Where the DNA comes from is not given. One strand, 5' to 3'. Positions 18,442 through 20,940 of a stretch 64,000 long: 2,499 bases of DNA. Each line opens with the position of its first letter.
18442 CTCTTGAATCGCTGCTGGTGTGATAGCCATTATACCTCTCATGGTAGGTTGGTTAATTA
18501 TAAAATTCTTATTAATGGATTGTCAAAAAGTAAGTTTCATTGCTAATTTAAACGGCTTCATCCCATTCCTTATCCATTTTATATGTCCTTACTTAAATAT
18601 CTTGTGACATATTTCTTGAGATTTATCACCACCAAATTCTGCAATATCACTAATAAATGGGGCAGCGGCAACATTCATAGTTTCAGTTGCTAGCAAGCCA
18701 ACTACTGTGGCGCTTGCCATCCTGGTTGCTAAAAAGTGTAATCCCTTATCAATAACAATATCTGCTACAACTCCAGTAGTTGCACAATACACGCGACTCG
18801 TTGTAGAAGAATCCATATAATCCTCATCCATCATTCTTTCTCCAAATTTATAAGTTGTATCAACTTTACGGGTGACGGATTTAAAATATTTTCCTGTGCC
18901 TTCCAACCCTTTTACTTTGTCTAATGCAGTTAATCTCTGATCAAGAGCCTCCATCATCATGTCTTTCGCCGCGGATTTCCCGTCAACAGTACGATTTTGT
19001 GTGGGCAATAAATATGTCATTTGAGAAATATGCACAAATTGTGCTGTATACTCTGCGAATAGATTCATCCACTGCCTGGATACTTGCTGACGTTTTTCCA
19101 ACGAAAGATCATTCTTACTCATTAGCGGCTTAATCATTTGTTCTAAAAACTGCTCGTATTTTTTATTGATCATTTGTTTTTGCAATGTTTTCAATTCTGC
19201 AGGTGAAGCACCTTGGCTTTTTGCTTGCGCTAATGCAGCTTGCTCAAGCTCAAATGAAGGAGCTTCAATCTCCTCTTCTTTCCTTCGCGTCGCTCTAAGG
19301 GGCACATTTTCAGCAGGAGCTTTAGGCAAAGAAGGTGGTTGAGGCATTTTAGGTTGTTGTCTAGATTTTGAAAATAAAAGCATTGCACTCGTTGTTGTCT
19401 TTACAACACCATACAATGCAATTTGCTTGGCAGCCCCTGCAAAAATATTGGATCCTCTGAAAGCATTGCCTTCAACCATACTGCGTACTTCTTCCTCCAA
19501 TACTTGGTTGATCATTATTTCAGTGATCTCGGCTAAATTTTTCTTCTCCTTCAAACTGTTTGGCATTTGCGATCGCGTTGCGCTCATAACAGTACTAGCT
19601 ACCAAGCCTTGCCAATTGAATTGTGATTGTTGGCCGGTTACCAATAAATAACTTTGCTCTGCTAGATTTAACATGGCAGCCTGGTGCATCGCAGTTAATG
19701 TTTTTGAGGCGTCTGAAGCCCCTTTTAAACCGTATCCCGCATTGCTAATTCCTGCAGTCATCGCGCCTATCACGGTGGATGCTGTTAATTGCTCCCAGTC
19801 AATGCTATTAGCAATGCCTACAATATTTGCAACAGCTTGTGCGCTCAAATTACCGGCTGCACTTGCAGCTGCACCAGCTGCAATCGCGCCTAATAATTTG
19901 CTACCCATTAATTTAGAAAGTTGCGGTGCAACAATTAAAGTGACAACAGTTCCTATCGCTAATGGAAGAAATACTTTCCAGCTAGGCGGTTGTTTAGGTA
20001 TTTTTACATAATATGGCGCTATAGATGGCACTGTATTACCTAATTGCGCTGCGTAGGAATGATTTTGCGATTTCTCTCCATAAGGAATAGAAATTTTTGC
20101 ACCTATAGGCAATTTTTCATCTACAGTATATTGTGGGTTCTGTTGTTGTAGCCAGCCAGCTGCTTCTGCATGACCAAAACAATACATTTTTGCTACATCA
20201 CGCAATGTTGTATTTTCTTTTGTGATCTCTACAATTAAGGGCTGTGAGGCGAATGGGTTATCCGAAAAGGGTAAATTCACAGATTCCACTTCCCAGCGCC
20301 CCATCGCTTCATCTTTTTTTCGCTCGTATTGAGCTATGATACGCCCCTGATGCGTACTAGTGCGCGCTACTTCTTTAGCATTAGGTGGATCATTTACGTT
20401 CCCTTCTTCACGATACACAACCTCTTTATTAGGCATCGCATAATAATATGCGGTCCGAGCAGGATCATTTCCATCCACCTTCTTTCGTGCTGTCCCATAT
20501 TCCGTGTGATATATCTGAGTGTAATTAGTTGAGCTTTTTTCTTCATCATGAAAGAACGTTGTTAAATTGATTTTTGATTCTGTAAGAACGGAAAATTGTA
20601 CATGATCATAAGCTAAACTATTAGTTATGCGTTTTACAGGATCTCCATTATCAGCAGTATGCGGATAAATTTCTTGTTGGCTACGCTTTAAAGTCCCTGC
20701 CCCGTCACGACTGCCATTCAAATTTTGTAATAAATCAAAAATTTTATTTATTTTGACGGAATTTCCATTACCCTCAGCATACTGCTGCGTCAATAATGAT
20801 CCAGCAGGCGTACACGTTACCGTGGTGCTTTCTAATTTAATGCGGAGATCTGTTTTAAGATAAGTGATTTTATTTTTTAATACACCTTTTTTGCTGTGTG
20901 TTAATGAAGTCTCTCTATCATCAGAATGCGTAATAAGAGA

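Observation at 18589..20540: Unusual C-terminal about 650 aa of the giant protein: LysM-like stretch, Gly/Ala-rich glycine-zipper hydrophobic helices, then coiled coil; no obvious DPxGL Rhs junction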

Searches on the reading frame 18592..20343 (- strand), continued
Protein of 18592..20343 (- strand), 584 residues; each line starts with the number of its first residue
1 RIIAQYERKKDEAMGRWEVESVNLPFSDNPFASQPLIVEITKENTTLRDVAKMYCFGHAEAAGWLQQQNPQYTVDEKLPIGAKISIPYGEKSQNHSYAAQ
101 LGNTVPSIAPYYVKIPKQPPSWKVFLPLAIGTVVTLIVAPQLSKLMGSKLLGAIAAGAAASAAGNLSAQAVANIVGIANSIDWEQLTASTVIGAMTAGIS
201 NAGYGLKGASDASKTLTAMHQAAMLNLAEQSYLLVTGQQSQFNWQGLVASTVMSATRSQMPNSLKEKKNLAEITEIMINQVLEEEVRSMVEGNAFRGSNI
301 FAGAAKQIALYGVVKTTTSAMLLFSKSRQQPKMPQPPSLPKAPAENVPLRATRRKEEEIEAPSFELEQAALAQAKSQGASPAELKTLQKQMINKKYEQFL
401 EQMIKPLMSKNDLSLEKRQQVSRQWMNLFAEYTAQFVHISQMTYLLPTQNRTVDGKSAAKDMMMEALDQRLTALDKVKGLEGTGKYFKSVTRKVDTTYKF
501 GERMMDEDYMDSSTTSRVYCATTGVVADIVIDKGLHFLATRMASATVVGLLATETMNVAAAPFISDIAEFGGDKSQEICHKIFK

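Call 62: find_encoding_contigs(protein=P0048, flank=10000, max_places=2)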
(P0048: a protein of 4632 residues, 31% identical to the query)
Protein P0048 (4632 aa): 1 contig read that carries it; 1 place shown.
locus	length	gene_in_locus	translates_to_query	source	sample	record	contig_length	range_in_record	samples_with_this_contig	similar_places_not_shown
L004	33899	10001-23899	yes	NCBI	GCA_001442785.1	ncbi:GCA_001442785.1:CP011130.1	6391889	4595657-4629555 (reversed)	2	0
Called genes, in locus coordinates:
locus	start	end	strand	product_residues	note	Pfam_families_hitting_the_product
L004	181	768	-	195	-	PF00210:Ferritin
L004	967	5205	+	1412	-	PF00270:DEAD (weak), PF13245:AAA_19 (faint), PF00271:Helicase_C, PF04408:WHD_HA2 (weak), PF21010:HA2_C, PF07717:OB_NTP_bind, PF11898:DUF3418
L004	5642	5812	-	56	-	-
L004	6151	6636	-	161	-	-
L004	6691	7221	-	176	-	-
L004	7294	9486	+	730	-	PF13328:HD_4, PF04607:RelA_SpoT, PF02824:TGS, PF19296:RelA_AH, PF28438:RelA_RIS, PF13291:ACT_4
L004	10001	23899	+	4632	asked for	PF25023:TEN_YD-shell (weak), PF05593:RHS_repeat (weak), PF25023:TEN_YD-shell, PF05593:RHS_repeat (weak), PF25023:TEN_YD-shell (weak), PF05593:RHS_repeat (weak), PF25023:TEN_YD-shell (weak), PF05345:He_PIG, +1 more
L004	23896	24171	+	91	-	PF22294:DUF6966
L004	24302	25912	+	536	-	-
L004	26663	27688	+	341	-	PF13641:Glyco_tranf_2_3, PF00535:Glycos_transf_2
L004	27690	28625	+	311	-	PF13641:Glyco_tranf_2_3 (faint), PF00535:Glycos_transf_2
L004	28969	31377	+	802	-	PF14814:UB2H, PF00912:Transgly, PF00905:Transpeptidase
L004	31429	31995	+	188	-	-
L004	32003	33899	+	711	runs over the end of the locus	PF00270:DEAD (weak), PF13307:Helicase_C_2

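Call 63: find_encoding_contigs(protein=P0095, flank=10000, max_places=2)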
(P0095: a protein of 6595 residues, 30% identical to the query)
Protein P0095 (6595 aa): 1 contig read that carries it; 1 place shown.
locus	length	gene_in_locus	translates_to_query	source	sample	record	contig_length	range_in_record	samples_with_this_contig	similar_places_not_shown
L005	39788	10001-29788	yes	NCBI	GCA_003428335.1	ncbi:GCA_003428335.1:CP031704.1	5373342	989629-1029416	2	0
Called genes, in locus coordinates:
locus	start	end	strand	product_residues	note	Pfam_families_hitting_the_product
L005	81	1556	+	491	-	PF00309:Sigma54_AID, PF04963:Sigma54_CBD, PF04552:Sigma54_DBD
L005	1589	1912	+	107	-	PF02482:Ribosomal_S30AE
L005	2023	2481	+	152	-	PF00359:PTS_EIIA_2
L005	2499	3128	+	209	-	PF07475:Hpr_kinase_C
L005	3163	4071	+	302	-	PF03668:RapZ-like_N, PF22740:PapZ_C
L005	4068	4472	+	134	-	PF03610:EIIA-man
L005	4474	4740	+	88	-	PF00381:PTS-HPr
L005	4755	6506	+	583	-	PF05524:PEP-utilisers_N, PF00391:PEP-utilizers, PF02896:PEP-utilizers_C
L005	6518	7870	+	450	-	PF03448:MgtE_N, PF00571:CBS (faint), PF01769:MgtE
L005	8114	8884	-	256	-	PF01497:Peripla_BP_2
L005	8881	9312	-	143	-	PF10604:Polyketide_cyc2, PF03364:Polyketide_cyc (weak)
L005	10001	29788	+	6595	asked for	PF05593:RHS_repeat (weak), PF20148:DUF6531 (faint), PF25023:TEN_YD-shell, PF05593:RHS_repeat, PF25023:TEN_YD-shell, PF05593:RHS_repeat, PF07691:PA14, PF24241:Deam_C, +1 more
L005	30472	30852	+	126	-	-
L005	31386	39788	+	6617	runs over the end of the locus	PF05593:RHS_repeat (weak), PF05593:RHS_repeat (weak), PF25023:TEN_YD-shell, PF05593:RHS_repeat (weak), PF25023:TEN_YD-shell (weak), PF05593:RHS_repeat (weak), PF25023:TEN_YD-shell (weak), PF07691:PA14, +3 more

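Call 78: find_encoding_contigs(protein=P0003, flank=5000, max_places=3)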
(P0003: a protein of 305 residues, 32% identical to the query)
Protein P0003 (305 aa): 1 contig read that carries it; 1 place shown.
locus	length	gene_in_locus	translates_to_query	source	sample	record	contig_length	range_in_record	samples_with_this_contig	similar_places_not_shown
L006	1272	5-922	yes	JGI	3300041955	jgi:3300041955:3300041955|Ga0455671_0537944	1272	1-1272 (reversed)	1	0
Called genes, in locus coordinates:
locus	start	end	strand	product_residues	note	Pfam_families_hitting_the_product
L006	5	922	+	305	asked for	-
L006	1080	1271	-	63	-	?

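Call 79: find_encoding_contigs(protein=P0026, flank=10000, max_places=3)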
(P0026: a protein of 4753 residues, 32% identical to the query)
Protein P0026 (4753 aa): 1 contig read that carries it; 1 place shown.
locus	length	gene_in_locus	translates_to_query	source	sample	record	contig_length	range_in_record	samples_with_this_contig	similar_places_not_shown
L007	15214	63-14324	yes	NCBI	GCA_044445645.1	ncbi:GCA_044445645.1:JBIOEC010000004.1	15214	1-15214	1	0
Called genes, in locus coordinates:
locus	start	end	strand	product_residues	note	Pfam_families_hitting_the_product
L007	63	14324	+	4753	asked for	PF05593:RHS_repeat (faint)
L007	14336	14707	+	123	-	-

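Call 84: search_protein_families(library=pfam, proteins=[L001:24326-26611:+, P0003, P0006, L007:14336-14707:+, L004:23896-24171:+, L005:30472-30852:+], max_evalue=10)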
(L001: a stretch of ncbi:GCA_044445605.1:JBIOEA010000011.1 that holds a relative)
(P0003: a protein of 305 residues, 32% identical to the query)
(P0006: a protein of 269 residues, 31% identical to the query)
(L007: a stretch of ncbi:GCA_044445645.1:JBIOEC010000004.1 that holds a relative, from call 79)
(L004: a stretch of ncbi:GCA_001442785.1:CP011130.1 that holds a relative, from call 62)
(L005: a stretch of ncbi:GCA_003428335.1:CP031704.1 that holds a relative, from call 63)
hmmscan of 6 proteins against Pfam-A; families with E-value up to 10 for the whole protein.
L001:24326-26611:+ (761 aa): 1 family
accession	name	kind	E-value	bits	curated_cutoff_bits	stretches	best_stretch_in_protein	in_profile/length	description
PF18155.6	pPIWI_RE_Z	-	0.082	13.3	25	1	570-674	23-125/167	pPIWI RE three-gene island domain Z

P0003 (305 aa): 0 families

P0006 (269 aa): 3 families
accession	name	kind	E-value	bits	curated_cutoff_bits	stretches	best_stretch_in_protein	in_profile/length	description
PF15551.11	DUF4656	-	0.097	12.6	27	1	9-83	164-237/361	Domain of unknown function (DUF4656)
PF22618.1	RskA_N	-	0.17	12.5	27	1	66-88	7-28/48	Anti-sigma-K factor RskA, N-terminal domain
PF02787.25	CPSase_L_D3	-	0.23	11.9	26.6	1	26-47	58-79/80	Carbamoyl-phosphate synthetase large chain, oligomerisation domain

L007:14336-14707:+ (123 aa): 1 family
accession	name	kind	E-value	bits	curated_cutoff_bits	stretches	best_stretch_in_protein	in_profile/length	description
PF05702.16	Herpes_UL49_5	-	0.23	12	22.2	1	96-116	61-81/98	Herpesvirus UL49.5 envelope/tegument protein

L004:23896-24171:+ (91 aa): 1 family
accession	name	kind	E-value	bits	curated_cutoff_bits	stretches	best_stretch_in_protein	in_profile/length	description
PF22294.1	DUF6966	-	1.3e-15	57.6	27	1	23-70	5-52/53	Domain of unknown function (DUF6966)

L005:30472-30852:+ (126 aa): 1 family
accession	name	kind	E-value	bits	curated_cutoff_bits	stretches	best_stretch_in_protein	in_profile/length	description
PF13622.12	4HBT_3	-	0.023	15.3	24.3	1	72-120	29-74/83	Acyl-CoA thioesterase N-terminal domain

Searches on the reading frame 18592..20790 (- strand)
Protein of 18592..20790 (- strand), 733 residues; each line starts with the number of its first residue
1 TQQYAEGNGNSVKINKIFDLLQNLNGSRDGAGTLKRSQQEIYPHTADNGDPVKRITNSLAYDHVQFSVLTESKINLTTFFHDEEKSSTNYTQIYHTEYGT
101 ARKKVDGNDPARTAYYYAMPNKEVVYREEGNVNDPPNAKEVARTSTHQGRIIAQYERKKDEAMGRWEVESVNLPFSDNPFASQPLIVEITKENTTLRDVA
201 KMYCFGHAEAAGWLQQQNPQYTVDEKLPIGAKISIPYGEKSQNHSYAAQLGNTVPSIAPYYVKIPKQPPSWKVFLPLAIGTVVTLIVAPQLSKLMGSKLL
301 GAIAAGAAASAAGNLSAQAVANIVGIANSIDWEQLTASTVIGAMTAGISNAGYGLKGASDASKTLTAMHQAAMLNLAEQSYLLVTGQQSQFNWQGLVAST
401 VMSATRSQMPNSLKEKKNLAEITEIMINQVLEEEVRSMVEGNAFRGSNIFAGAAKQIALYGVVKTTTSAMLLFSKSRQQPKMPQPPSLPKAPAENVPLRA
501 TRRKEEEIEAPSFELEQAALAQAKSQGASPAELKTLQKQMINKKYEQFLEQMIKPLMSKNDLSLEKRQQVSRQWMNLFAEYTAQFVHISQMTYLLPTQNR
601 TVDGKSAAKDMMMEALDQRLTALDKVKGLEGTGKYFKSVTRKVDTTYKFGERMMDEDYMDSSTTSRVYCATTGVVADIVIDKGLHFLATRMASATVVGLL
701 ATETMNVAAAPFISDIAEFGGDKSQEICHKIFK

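Call 5: search_protein_families(library=pfam, proteins=[window:18592-20790:-], max_evalue=10)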
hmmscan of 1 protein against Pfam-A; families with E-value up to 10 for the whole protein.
window:18592-20790:- (733 aa): 1 family
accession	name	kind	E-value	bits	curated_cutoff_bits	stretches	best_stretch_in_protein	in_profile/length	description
PF07486.17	Hydrolase_2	-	0.074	14.1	27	1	60-123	31-79/100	Cell Wall Hydrolase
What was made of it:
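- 20080..20244 (-): Degenerate LysM domain (residues ~4433-4487). No direct Pfam hit (call 5).
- Checked: The LysM-like call is right, although Pfam LysM does not hit this sequence (call 5).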

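Call 11: search_solved_structures(query=window:18592-20790:-, max_evalue=1)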
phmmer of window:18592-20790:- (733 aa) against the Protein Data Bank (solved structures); distinct sequences matched with E-value up to 1: 1.
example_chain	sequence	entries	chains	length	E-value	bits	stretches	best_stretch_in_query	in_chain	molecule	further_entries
2vky_B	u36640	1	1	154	0.72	11.4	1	47-104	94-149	TAIL PROTEIN, PIIGCN4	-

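Call 12: search_protein_families(library=ncbifam, proteins=[window:18592-20790:-], max_evalue=0.1)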
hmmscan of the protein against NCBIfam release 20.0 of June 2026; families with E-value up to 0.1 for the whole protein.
window:18592-20790:- (733 aa): 0 families

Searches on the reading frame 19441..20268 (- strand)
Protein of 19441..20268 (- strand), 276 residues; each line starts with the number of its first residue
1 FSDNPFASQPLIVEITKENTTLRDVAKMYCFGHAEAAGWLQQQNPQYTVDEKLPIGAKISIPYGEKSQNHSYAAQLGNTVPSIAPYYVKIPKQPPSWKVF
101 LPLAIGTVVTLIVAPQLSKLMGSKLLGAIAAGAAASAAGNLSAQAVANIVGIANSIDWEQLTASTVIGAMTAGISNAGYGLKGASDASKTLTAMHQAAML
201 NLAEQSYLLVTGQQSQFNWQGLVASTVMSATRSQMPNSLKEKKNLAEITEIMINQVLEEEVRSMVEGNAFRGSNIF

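Call 57: search_protein_families(library=ncbifam, alignment_id=A4, max_evalue=0.01)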
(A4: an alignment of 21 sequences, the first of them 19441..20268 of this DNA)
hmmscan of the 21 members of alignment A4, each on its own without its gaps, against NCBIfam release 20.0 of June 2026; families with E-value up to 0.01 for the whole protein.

A. member 1, window:19441-20268:- (276 aa): 0 families

B. families by the number of members that match (of 21 scanned): 6 families
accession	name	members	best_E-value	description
NF008399.0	PRK11198.1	17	9.2e-08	peptidoglycan-binding protein LysM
NF010723.1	PRK14125.1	7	0.00063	cell division suppressor protein YneA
NF008050.0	PRK10783.1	6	0.00011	murein transglycosylase D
NF052398.1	Agg_Promo_Fact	6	0.0011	aggregation-promoting factor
NF040883.1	amid_act_ActS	5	0.00057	amidase activator ActS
NF050804.1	CellDivDipMCaul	2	0.00095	cell division endopeptidase DipM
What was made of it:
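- On LysM domain (PF01476): No Pfam or NCBIfam hit for the window sequence even at E <= 10 (calls 5, 57).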

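Call 71: predict_structure(alignment_id=A5)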
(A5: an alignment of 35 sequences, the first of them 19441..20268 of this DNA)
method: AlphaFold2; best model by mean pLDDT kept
length: 276 residues; sequences in the alignment: 35
mean_pLDDT: 70.9   pTM: 0.42
mean pLDDT of the five models: 70.9, 70.5, 67.7, 67.5, 67.1
residues with pLDDT >= 90: 43; 70-90: 120; 50-70: 60; < 50: 53
segments of 3 or more residues with pLDDT < 50: 1-6, 69-71, 82-87, 180-182, 248-250, 256-276
pLDDT, mean of each block of 10 residues (from residue 1): 54 96 94 89 96 97 61 52 48 75 84 82 79 82 86 86 75 61 55 71 73 74 67 58 50 48 42 37
secondary structure, 60 per line:
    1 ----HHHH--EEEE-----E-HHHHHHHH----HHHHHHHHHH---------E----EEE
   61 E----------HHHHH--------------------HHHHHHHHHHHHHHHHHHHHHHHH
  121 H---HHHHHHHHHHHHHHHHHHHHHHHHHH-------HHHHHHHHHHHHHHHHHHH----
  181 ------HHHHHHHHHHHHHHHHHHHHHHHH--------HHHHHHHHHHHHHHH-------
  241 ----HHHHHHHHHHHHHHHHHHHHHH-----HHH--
elements in order: H5-8 E11-14 H22-29 H34-43 E58-61 H72-76 H97-121 H125-150 H158-176 H187-210 H219-233 H245-266
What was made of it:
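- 20080..20244 (-): AF2 pLDDT 89-97 with beta-alpha-alpha-beta topology (call 71).
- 19918..19974 (-): Single transmembrane-grade helix (residues 4523-4541, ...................). AF2 helix with pLDDT ~80 (call 71).
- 19441..19917 (-): Gly/Ala/Ser-rich amphipathic helices (residues 4542-4700). Family-invariant Q4568 and F4641; nearly invariant W4643. The two 'G.Q(D).F.W' motif positions are 4575-4582 (degenerate here) and 4636-4643. AF2 helices with pLDDT 70-86 (call 71).
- On LysM domain (PF01476): AF2 pLDDT is 89-97 with strands at 11-14 and 58-61 and two helices (call 71).
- AF2 model has pLDDT 71 overall, with a confident LysM unit and helices (call 71).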

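Call 73: fold_search(model_id=the predicted structure, library=pdb)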
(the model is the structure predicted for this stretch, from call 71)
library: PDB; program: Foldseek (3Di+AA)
matches with E <= 10: 64; with E <= 0.001: 0
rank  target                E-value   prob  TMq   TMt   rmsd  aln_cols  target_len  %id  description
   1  7pvc_MODEL_1_A        5.2e-01  0.97  0.19  0.32   3.5        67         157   21  The structure of Kbp.K from E. coli with potassium bound. (released 2021-10-13)
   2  8kea_M                5.5e-01  0.99  0.17  0.30   2.0        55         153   18  Cyanophage A-1(L) baseplate-initiators (released 2024-04-10)
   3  7vs7_A                9.5e-01  0.89  0.17  0.22   2.7        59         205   17  Crystal structure of the ectodomain of OsCERK1 in complex with chitin hexamer (released 2022-08-03)
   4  9gtp_M                1.1e+00  0.95  0.18  0.21   2.2        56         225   20  Cryo-EM structure of a contractile injection system in Streptomyces coelicolor, the baseplate complex in extended stat (released 2025-06-18)
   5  5edl                  1.5e+00  0.08  0.16  0.20  18.0       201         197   13  Crystal structure of an S-component of ECF transporter (released 2016-08-17)
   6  7b5h_AK               1.6e+00  0.85  0.19  0.22   2.6        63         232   14  Cryo-EM structure of the contractile injection system base plate from Anabaena PCC7120 (released 2022-02-23)
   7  7aeb_M                1.9e+00  0.89  0.17  0.21   2.2        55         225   13  Cryo-EM structure of an extracellular contractile injection system in marine bacterium Algoriphagus machipongonensis,  (released 2022-02-16)
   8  4s3k                  1.9e+00  0.84  0.15  0.10   2.3        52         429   19  Crystal structure of the Bacillus megaterium QM B1551 spore cortex-lytic enzyme SleL (released 2015-08-19)
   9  5ls2_B                2.0e+00  0.30  0.14  0.19   7.4        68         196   20  Receptor mediated chitin perception in legumes is functionally seperable from Nod factor perception (released 2017-08-23)
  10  9gxz                  2.9e+00  0.69  0.16  0.20   2.8        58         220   24  Structure of the Medicago truncatula LYR4 ectodomain (released 2025-07-16)
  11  9eai_A                3.1e+00  0.02  0.11  0.09  22.0       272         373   13  Structure of nanobody AT206 in complex with the losartan-bound angiotensin II type I receptor (AT1R) (released 2025-03-05)
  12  7zmb_J                3.6e+00  0.09  0.21  0.28  16.9       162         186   17  CryoEM structure of mitochondrial complex I from Chaetomium thermophilum (state 2) (released 2022-11-30)
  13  7d3u_G                3.8e+00  0.13  0.17  0.34   8.9       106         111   26  Structure of Mrp complex from Dietzia sp. DQ12-45-1b (released 2020-12-09)
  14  6mp6_A                4.3e+00  0.06  0.17  0.12  15.8       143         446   15  Cryo-EM structure of the human neutral amino acid transporter ASCT2 (released 2019-11-06)
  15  2l6f_MODEL_1_A        4.5e+00  0.08  0.22  0.29  15.2       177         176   11  NMR Solution structure of FAT domain of FAK complexed with LD2 and LD4 motifs of PAXILLIN (released 2012-05-30)
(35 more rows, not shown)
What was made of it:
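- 20080..20244 (-): Foldseek top hits are LysM domains (call 73).
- On LysM domain (PF01476): Foldseek probability 0.97-0.99 to LysM domains (call 73).
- Checked: AlphaFold2 with the family alignment gives a beta-alpha-alpha-beta unit at pLDDT 89-97 (call 71), and its best Foldseek matches are LysM domains (probability 0.97-0.99, call 73).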

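Call 99: search_solved_structures(query=A5, max_evalue=1)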
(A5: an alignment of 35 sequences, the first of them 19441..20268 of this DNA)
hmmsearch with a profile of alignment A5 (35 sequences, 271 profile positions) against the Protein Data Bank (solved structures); distinct sequences matched with E-value up to 1: 39.
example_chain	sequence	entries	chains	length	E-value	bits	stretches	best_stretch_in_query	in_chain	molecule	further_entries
4b8v_A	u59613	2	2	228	3.3e-11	46.1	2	4-74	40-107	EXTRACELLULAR PROTEIN 6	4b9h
7pvc_A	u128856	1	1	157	3.8e-11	45.9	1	2-62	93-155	Potassium binding protein Kbp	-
7vcm_A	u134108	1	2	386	1e-10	44.5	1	2-68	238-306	Green fluorescent protein,Potassium binding protein Kbp,Green fluorescent protein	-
9gtp_P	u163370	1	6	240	4.6e-10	42.4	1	6-56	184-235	LysM domain-containing protein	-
8zex_A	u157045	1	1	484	4.8e-10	42.3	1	2-67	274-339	HaloKbp1a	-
8kea_J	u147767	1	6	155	1.9e-08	37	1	11-71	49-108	baseplate gp16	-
4uz2_A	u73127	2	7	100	1.6e-07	34.1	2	6-57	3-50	CELL WALL-BINDING ENDOPEPTIDASE-RELATED PROTEIN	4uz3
6q40_A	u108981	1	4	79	6.3e-07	32.1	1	3-59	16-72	LysM domain-containing protein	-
7aeb_M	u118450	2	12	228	7.4e-07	31.8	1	6-57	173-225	LysM domain-containing protein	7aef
4s3j_A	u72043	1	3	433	2.1e-06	30.4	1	4-60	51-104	Cortical-lytic enzyme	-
4xcm_A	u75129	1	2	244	3.7e-06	29.5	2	6-57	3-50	Cell wall-binding endopeptidase-related protein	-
8i2e_B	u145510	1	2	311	4e-06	29.4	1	2-53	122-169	Probable peptidoglycan endopeptidase LytE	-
4s3k_A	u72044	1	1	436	4.5e-05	26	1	6-54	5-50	Spore germination protein YaaH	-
9euf_L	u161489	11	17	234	6.5e-05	25.5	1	7-40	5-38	Baseplate wedge subunit | ORF61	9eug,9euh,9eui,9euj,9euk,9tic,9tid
5jce_A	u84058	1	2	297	8.9e-05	25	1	7-54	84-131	Chitin elicitor-binding protein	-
7b5h_AK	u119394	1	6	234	0.014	17.8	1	7-54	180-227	All3321 protein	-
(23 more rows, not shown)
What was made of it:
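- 20080..20244 (-): Profile versus PDB E = 3e-11 (call 99).
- On LysM domain (PF01476): Family profile with the window sequence as first row hits Ecp6, Kbp and CIS LysM chains at E = 3e-11 to 1e-6 (call 99).
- Checked: A family profile hits solved LysM domains at E = 3e-11 (call 99).
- Among the best structural and profile matches are LysM subunits of contractile-injection baseplates: 8kea, 9gtp, 7aeb, 7b5h (calls 73, 99).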
